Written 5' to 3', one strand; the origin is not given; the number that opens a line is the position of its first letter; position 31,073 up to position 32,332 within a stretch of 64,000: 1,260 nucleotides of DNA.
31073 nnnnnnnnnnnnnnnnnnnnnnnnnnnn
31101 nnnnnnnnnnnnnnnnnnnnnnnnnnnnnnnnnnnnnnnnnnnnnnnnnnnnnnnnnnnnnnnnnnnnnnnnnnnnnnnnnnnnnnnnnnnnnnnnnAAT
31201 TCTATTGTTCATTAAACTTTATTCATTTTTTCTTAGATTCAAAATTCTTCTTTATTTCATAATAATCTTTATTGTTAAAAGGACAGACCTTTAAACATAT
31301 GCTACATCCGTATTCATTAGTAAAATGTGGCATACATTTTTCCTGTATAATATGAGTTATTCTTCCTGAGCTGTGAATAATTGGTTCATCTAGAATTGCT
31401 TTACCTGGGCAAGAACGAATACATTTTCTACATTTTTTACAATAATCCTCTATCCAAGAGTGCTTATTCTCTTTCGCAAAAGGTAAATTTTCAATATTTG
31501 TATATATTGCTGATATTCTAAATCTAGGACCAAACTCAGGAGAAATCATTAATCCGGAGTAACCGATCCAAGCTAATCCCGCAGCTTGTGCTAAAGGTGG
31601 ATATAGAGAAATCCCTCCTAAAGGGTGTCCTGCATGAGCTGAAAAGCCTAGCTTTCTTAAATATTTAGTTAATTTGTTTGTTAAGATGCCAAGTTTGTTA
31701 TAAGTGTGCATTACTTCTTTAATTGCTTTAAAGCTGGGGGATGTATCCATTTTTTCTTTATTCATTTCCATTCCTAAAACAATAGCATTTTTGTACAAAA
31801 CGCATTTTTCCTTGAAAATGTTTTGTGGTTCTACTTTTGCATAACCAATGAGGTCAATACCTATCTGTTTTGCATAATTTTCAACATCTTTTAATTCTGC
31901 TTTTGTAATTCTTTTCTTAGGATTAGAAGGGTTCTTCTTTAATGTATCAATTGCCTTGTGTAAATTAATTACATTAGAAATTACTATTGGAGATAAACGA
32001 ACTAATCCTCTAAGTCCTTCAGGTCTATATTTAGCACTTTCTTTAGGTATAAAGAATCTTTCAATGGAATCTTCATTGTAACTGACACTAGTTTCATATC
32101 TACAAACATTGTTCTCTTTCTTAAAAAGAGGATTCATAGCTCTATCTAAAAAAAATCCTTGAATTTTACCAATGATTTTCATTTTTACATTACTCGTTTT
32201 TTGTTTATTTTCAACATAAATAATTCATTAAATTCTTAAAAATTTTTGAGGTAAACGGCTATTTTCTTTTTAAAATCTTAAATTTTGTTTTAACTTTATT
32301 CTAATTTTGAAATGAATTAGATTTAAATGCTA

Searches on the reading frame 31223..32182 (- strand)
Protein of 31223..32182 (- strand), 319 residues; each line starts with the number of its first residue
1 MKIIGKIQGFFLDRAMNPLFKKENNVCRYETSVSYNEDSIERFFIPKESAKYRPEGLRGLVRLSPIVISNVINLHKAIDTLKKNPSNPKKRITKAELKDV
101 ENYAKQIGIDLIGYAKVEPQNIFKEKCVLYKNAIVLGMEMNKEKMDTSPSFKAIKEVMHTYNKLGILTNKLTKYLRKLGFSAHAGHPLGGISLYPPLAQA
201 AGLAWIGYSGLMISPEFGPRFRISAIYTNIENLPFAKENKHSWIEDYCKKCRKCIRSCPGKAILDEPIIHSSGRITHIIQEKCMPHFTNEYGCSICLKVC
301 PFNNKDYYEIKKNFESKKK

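Call 3: search_protein_families(library=pfam, proteins=[window:31223-32182:-], max_evalue=1)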
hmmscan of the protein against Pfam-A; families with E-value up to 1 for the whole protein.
window:31223-32182:- (319 aa): 13 families
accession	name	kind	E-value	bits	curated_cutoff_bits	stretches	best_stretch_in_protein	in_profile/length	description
PF13484.11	Fer4_16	-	3.1e-08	34.7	30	1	248-303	2-66/66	4Fe-4S double cluster binding domain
PF12838.12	Fer4_7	-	3.1e-06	28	27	1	248-303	2-51/52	4Fe-4S dicluster domain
PF12837.12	Fer4_6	-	4e-06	26.9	25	2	243-263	4-24/24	4Fe-4S binding domain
PF14697.11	Fer4_21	-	4.4e-06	27.2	35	2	245-303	5-54/59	4Fe-4S dicluster domain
PF13237.11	Fer4_10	-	2.2e-05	24.7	25.5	2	245-284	6-43/53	4Fe-4S dicluster domain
PF13187.11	Fer4_9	-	2.5e-05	24.7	27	2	247-263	1-17/52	4Fe-4S dicluster domain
PF00037.32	Fer4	-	3.3e-05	24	21.1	2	243-263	3-23/24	4Fe-4S binding domain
PF13183.11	Fer4_8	-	0.00056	20.8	27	1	246-259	52-65/68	4Fe-4S dicluster domain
PF25160.1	LdpA_Fe-S-bd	-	0.006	16.8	27.6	1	252-304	7-42/49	LdpA Fe-S cluster-binding domain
PF12798.12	Fer4_3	-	0.0096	17.1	27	1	292-303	3-14/15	4Fe-4S binding domain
PF12797.12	Fer4_2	-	0.018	15.4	24.5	1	245-259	7-21/22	4Fe-4S binding domain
PF13534.11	Fer4_17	-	0.03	15.3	22.2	0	248-259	2-13/61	4Fe-4S dicluster domain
PF12800.12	Fer4_4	-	0.065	14.1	24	1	246-259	2-15/17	4Fe-4S binding domain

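Call 4: search_protein_families(library=ncbifam, proteins=[window:31223-32182:-], max_evalue=1)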
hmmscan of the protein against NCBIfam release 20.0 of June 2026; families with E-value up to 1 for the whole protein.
window:31223-32182:- (319 aa): 41 families (the best 25 are shown)
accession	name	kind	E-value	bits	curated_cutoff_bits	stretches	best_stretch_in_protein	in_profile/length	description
TIGR02486.1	RDH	subfamily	4.9e-25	89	160.35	1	129-307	86-283/314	reductive dehalogenase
TIGR00276.1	TIGR00276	equivalog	8.6e-19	67.7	200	1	196-318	135-259/337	tRNA epoxyqueuosine(34) reductase QueG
TIGR01944.1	rnfB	subfamily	3.8e-06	26.6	68.7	1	242-316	108-171/190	RnfABCDGE type electron transport complex subunit B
NF003475.0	PRK05113.1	equivalog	1.8e-05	24.7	203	1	243-316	109-171/190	electron transport complex subunit RsxB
NF007204.0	PRK09625.1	equivalog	0.00012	22.1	125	1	240-313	53-114/133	pyruvate flavodoxin oxidoreductase subunit delta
NF007013.0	PRK09477.1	equivalog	0.00023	20.4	234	1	245-317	223-283/286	quinol dehydrogenase ferredoxin subunit NapH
NF005506.0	PRK07118.1-5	equivalog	0.00025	20.6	388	1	244-304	214-261/279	Fe-S cluster domain-containing protein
NF040684.1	PorD_Arch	equivalog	0.00049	20.1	120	1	243-263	59-79/85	pyruvate synthase subunit PorD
TIGR02700.1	flavo_MJ0208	hypoth_equivalog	0.00085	18.7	251.35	1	246-304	148-193/234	dihydromethanopterin reductase (acceptor)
NF007203.0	PRK09624.1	equivalog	0.0019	18.4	171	1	226-263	61-98/105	pyuvate ferredoxin oxidoreductase subunit delta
NF045874.1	Vhu_polyferre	exception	0.0025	16.6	600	1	240-304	81-144/381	F420-non-reducing hydrogenase associated-polyferredoxin VhuB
TIGR02163.1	napH_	subfamily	0.0048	16.5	213.05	1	242-303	196-249/255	NapH/MauN family ferredoxin-type protein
NF033683.1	di_4Fe-4S_YfhL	equivalog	0.005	17.1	86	1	244-307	5-66/80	YfhL family 4Fe-4S dicluster ferredoxin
NF038196.1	ferrodoxin_EFR1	subfamily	0.007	16.4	75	1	237-263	204-229/242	EFR1 family ferrodoxin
TIGR02179.1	PorD_KorD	subfamily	0.0094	16.1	60.05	2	245-263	54-72/78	2-oxoacid:acceptor oxidoreductase, delta subunit, pyruvate/2-ketoisovalerate family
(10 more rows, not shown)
